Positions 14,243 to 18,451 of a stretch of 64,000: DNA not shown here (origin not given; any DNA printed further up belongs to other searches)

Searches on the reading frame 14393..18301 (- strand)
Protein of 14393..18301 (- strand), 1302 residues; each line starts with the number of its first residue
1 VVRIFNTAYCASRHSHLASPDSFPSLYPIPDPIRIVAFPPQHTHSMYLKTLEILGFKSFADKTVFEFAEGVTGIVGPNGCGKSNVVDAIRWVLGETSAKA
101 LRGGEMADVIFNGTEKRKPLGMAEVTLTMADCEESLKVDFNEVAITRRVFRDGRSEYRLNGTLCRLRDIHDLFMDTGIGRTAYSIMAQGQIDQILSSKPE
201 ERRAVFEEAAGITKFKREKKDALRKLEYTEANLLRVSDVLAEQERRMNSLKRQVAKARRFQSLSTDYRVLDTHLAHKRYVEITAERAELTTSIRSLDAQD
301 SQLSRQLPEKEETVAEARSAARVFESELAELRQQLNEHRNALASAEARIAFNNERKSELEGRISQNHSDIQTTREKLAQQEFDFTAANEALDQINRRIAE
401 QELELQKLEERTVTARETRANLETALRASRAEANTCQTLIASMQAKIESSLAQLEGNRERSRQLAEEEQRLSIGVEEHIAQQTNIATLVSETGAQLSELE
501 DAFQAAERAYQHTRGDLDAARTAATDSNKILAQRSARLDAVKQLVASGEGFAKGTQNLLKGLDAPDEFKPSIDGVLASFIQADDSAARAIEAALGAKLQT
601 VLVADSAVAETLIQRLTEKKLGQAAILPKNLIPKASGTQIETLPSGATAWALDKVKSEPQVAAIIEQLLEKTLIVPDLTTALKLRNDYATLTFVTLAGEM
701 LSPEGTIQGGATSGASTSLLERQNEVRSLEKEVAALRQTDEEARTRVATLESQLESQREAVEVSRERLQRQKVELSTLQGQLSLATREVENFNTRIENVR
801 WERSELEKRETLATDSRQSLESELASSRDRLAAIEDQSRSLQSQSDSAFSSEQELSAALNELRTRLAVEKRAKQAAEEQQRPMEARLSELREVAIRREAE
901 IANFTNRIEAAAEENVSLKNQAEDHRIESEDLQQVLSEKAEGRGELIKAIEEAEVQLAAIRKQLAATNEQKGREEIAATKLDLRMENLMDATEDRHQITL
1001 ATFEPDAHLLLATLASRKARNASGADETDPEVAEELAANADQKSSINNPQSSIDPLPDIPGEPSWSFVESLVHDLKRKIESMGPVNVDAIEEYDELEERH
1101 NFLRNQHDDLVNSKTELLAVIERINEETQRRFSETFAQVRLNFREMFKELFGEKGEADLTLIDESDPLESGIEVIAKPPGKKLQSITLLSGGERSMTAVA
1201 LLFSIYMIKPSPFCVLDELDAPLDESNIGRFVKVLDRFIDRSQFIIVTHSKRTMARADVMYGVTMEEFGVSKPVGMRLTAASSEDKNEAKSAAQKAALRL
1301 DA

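Call 73: search_protein_families(library=pfam, proteins=[window:14393-18301:-], max_evalue=0.0001)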
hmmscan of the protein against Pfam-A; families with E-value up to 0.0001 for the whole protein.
window:14393-18301:- (1302 aa): 6 families
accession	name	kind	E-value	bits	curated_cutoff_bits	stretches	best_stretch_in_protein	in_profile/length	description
PF02463.25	SMC_N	-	3.4e-70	236.3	40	2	47-181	1-135/220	RecF/RecN/SMC N terminal domain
PF06470.18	SMC_hinge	-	1.4e-21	77.5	22.5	1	571-685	3-116/116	SMC proteins Flexible Hinge Domain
PF13304.12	AAA_21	-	1.8e-12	48.4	27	1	71-125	1-65/304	AAA domain, putative AbiEii toxin, Type IV TA system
PF13476.12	AAA_23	-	4.6e-11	44.2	27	1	51-337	2-195/201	AAA domain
PF13175.12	AAA_15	-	6e-10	39.7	32.1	1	46-394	1-268/374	AAA ATPase domain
PF13555.12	AAA_29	-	1.2e-05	25.3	27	1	48-93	1-46/61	P-loop containing region of AAA domain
